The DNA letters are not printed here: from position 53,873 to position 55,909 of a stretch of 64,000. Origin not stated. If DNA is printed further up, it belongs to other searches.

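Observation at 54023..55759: Stand-alone release-factor GGQ domain fused to a large uncharacterised C-terminal domain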

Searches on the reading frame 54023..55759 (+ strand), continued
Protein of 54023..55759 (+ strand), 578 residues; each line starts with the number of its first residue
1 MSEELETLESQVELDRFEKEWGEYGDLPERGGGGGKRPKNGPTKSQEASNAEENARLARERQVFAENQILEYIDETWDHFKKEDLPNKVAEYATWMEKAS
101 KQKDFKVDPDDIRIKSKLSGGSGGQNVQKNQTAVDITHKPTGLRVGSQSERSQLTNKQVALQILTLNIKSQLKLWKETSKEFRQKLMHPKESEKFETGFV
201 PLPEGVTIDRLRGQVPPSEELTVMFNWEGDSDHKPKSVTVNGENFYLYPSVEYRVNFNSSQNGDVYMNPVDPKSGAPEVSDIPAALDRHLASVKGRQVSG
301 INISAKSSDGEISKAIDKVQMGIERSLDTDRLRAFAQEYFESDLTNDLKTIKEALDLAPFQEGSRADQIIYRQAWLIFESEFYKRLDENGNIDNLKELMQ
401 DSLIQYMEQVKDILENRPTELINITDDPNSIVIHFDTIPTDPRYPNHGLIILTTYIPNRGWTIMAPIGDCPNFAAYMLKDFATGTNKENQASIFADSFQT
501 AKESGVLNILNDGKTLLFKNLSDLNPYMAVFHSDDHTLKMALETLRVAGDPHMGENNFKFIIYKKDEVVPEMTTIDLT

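Call 17: predict_structure(alignment_id=A1)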
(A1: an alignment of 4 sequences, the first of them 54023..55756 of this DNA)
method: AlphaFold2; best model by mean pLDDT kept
length: 578 residues; sequences in the alignment: 4
mean_pLDDT: 75.1   pTM: 0.46
mean pLDDT of the five models: 75.1, 72.6, 71.6, 70.8, 63.9
residues with pLDDT >= 90: 65; 70-90: 356; 50-70: 83; < 50: 74
segments of 3 or more residues with pLDDT < 50: 1-49, 119-124, 191-196, 568-578
pLDDT, mean of each block of 10 residues (from residue 1): 35 35 30 31 40 70 85 79 76 90 80 70 51 80 80 79 87 89 77 53 89 85 82 77 83 83 80 75 87 86 86 84 69 80 83 70 67 84 76 81 88 89 90 89 70 89 80 86 69 84 91 90 76 79 85 65 65 39
secondary structure, 60 per line:
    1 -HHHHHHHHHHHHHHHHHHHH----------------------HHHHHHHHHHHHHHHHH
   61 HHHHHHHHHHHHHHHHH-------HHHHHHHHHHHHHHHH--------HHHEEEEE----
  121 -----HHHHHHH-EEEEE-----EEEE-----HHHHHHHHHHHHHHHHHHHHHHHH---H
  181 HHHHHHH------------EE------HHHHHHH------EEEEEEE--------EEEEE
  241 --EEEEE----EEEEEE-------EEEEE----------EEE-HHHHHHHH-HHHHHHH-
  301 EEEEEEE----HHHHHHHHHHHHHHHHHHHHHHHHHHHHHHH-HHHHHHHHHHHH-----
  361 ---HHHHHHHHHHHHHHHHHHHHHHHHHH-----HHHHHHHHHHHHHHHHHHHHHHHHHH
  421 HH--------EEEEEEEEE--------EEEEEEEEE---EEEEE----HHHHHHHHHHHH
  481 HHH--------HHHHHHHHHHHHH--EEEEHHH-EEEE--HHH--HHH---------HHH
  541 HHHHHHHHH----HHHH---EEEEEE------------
elements in order: H2-21 H44-77 H85-100 E112-116 H126-132 E134-138 E144-147 H153-176 H180-187 H208-214 E221-227 E236-240 E243-247 E252-257 E265-269 E280-282 H284-291 H293-299 E301-307 H312-342 H344-355 H364-389 H395-422 E431-439 E448-456 E460-464 H469-483 H492-504 E507-510 E515-518 H538-549 H554-557 E561-566

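Call 32: search_protein_families(library=padloc, proteins=[window:54023-55759:+], max_evalue=0.1)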
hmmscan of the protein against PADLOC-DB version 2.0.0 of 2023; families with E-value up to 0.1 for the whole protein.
window:54023-55759:+ (578 aa): 1 family
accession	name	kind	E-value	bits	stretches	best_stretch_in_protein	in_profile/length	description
PDLC00594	JetD3|JetD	-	0.029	11.8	0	46-102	35-92/345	DUF2239; DUF2220 domain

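Call 45: list_cluster_members(proteins=[P0001, P0039, P0040, P0042, P0043, P0045, P0046, P0047, P0049, P0050])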
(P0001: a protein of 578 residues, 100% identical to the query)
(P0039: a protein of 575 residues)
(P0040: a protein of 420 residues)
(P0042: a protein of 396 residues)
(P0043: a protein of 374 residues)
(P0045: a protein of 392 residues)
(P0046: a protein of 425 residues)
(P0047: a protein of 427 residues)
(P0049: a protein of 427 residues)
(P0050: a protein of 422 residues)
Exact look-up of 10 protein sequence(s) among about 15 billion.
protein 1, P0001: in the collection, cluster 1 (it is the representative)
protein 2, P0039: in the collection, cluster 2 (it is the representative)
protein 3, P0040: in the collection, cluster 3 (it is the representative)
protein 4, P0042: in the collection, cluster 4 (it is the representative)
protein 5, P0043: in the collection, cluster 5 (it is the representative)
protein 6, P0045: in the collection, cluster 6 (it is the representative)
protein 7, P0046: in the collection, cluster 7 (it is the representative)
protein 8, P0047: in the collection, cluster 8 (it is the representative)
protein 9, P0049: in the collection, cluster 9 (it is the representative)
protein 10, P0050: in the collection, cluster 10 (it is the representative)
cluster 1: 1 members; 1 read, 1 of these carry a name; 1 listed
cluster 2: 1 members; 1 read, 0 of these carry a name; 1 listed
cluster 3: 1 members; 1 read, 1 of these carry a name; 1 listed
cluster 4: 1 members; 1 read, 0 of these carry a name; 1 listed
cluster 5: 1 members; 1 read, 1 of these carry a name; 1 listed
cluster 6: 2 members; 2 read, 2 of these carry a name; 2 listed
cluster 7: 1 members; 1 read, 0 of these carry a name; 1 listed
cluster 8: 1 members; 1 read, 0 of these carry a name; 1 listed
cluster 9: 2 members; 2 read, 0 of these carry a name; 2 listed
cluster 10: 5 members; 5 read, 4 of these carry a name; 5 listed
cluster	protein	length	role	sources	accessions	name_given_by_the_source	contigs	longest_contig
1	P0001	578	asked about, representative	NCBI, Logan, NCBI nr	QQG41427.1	MAG: peptide chain release factor-like protein [Candidatus Woesebacteria bacterium]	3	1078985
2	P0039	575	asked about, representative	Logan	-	-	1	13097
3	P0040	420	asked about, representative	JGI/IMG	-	hypothetical protein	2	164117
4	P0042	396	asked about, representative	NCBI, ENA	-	-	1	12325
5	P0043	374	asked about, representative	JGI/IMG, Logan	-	hypothetical protein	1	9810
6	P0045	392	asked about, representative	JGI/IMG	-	hypothetical protein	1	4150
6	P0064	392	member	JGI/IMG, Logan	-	hypothetical protein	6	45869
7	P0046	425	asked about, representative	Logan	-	-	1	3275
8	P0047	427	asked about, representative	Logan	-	-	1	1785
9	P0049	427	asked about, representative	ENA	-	-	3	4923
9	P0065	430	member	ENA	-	-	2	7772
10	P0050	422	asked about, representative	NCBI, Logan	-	-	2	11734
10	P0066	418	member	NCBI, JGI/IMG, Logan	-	hypothetical protein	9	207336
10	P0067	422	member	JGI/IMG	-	hypothetical protein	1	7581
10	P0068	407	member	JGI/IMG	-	hypothetical protein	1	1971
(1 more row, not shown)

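Call 47: search_protein_families(library=ncbifam, proteins=[L001:2806-4221:+], max_evalue=1)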
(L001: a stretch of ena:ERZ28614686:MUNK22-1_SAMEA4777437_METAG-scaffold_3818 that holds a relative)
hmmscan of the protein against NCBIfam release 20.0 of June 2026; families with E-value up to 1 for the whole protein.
L001:2806-4221:+ (471 aa): 1 family
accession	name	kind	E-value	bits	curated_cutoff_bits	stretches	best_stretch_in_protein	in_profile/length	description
TIGR01738.1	bioH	equivalog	0.16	11.6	206.95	1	207-271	118-183/245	pimeloyl-ACP methyl ester esterase BioH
